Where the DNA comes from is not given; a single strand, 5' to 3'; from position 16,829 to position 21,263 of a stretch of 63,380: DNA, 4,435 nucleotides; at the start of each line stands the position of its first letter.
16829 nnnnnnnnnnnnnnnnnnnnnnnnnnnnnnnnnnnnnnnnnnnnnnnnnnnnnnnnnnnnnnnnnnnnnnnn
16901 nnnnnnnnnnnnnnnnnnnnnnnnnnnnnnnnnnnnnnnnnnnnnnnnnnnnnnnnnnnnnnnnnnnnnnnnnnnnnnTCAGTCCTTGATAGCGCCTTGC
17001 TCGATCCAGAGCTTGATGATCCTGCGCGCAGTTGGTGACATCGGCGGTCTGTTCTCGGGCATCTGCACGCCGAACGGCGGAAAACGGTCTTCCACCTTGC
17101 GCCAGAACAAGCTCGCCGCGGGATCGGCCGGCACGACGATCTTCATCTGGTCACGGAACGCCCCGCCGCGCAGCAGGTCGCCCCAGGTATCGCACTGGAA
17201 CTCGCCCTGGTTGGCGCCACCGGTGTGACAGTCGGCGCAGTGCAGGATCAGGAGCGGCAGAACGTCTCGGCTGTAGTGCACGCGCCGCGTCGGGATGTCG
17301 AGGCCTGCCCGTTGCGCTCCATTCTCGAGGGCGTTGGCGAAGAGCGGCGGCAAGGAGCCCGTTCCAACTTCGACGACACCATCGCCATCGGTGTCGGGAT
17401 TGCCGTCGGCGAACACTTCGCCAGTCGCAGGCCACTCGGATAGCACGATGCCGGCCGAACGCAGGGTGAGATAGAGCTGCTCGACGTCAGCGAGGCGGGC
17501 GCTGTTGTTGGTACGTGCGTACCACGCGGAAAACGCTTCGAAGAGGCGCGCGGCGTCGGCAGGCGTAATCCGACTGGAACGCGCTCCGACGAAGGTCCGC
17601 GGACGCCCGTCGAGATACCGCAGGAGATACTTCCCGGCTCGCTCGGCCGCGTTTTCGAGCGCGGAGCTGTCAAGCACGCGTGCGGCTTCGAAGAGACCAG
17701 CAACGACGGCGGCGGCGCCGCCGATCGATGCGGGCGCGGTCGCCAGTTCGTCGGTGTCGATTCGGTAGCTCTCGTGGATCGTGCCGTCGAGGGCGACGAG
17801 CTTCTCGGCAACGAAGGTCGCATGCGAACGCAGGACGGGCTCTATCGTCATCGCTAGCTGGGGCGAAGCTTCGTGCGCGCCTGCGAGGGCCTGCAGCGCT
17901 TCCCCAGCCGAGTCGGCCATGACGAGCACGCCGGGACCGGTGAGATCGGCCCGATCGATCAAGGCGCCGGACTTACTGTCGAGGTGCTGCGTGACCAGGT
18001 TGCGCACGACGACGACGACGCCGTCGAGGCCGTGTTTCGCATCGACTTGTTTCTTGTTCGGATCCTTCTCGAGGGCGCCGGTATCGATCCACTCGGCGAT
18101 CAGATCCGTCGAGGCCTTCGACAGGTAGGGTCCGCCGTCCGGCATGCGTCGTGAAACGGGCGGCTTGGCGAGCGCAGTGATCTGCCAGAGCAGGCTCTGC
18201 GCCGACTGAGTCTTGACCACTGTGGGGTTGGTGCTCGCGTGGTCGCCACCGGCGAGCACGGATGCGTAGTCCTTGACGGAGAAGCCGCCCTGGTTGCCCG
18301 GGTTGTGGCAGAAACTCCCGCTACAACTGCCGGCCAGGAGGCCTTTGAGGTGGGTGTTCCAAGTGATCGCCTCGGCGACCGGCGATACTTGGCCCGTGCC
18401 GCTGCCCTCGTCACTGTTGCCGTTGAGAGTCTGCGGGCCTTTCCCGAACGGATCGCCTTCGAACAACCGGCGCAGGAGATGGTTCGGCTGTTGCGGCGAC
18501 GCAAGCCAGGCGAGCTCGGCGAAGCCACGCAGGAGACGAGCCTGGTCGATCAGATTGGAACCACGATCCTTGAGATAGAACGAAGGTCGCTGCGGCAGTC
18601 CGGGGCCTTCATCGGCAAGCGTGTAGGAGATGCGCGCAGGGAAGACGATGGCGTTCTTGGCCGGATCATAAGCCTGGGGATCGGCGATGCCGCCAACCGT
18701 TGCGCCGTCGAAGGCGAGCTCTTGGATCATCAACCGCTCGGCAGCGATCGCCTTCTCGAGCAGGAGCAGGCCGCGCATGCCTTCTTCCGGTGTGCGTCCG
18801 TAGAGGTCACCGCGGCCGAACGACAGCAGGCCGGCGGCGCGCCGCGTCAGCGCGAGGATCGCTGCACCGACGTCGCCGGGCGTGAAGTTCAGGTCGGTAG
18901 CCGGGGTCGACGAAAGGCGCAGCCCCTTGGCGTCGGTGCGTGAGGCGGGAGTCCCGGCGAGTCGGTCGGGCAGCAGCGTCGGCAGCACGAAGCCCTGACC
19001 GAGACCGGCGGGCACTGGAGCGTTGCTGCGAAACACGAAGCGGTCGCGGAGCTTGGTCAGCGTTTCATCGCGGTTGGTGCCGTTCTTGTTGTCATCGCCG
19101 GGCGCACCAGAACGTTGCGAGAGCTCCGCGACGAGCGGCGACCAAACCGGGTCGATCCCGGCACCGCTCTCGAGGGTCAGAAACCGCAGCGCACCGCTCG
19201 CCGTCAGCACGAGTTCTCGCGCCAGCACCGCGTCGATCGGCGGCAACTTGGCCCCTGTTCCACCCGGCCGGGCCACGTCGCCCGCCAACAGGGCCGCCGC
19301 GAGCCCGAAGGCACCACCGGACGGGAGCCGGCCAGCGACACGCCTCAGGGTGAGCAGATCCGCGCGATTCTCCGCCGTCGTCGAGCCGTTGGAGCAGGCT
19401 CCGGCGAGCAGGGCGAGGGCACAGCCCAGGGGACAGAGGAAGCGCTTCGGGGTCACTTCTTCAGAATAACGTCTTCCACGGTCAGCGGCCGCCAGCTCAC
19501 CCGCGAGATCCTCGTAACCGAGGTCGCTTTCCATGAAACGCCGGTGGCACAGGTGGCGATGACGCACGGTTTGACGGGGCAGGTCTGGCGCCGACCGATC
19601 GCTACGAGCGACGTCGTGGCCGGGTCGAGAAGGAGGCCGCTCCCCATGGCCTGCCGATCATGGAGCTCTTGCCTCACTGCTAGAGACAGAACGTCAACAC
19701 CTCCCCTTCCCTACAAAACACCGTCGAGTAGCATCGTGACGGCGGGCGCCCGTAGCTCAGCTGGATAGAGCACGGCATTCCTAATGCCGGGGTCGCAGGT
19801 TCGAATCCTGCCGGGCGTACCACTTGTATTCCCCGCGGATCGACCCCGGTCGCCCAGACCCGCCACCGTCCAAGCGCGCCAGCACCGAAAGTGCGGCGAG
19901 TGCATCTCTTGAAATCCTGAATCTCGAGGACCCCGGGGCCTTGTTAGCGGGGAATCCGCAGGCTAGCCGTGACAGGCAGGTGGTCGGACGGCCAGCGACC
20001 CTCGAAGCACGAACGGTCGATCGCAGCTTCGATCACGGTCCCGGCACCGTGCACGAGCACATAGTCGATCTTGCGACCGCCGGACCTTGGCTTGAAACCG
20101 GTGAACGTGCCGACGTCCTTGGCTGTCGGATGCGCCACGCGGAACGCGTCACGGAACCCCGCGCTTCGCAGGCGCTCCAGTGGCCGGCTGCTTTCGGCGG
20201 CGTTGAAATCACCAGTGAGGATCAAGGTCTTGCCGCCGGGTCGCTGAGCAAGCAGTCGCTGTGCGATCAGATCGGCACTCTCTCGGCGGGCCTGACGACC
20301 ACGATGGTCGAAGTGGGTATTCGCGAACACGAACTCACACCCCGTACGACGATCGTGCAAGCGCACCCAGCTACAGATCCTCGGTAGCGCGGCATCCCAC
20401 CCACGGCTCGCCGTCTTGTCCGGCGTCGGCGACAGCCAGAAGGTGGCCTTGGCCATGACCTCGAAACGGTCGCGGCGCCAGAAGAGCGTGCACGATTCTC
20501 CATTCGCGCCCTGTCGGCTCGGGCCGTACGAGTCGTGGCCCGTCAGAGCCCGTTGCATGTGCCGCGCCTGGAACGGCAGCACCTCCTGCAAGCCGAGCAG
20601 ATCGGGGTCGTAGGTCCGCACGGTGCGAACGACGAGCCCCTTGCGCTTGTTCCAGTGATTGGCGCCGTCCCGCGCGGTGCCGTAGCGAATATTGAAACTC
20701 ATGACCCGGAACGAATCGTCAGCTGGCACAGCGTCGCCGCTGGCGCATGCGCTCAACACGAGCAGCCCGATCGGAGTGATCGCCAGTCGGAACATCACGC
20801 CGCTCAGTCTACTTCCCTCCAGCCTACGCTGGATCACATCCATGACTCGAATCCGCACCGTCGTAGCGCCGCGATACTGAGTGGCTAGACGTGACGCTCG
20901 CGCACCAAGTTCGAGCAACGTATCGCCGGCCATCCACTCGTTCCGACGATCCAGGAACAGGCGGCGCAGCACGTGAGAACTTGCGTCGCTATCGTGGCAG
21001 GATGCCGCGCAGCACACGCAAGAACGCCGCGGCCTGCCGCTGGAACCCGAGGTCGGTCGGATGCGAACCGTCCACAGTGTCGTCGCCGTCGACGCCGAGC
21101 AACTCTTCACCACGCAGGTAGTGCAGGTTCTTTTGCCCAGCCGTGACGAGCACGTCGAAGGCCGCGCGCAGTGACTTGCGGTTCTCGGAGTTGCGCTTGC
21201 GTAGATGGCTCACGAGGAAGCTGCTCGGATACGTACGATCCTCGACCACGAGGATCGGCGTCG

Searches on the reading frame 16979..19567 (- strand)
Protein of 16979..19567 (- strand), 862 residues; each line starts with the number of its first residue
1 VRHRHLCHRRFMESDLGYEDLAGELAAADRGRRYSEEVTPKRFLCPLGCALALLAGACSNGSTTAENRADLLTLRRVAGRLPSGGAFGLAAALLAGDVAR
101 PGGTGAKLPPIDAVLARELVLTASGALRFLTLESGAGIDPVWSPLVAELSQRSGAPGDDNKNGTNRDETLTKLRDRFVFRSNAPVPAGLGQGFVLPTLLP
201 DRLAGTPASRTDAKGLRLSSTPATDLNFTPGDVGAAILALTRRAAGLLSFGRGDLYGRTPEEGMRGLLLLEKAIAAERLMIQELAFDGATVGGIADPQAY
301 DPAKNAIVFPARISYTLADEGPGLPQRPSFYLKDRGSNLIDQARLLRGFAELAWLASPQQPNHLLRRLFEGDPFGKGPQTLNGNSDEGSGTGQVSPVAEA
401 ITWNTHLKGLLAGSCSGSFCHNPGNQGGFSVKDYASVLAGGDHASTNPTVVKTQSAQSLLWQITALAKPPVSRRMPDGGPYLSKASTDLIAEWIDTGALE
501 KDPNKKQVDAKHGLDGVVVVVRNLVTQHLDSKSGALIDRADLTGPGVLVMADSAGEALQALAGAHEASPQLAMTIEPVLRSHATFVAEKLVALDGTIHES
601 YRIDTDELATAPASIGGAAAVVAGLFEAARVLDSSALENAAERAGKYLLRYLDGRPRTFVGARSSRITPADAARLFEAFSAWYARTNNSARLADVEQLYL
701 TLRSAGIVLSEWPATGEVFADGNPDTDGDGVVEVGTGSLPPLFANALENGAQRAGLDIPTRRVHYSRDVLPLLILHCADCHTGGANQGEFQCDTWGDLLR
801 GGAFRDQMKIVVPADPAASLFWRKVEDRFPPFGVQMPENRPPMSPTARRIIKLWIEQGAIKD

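Call 7: search_protein_families(library=pfam, proteins=[window:16979-19567:-], max_evalue=0.001)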
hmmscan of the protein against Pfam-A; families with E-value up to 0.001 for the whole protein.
window:16979-19567:- (862 aa): 1 family
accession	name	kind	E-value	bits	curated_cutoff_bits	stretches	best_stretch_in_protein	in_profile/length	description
PF07635.16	PSCyt1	-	2.5e-09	38.1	22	1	777-827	1-48/59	Planctomycete cytochrome C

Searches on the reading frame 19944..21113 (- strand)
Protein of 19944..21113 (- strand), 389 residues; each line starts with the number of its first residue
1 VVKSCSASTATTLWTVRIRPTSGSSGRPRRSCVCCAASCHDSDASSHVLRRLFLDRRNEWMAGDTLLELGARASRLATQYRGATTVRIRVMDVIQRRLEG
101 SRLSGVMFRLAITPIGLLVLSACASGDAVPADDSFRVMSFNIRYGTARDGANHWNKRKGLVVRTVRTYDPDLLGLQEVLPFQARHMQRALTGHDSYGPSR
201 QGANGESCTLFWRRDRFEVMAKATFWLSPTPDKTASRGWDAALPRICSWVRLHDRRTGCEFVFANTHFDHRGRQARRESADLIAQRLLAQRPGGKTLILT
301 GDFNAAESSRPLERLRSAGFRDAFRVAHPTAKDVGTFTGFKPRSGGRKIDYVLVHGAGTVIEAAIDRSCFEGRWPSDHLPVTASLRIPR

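Call 7: search_protein_families(library=pfam, proteins=[window:19944-21113:-], max_evalue=0.001)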
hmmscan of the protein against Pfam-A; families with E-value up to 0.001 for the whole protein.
window:19944-21113:- (389 aa): 1 family
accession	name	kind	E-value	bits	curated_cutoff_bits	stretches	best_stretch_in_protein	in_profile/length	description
PF03372.29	Exo_endo_phos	-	3.9e-24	86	24.5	1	138-378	1-225/225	Endonuclease/Exonuclease/phosphatase family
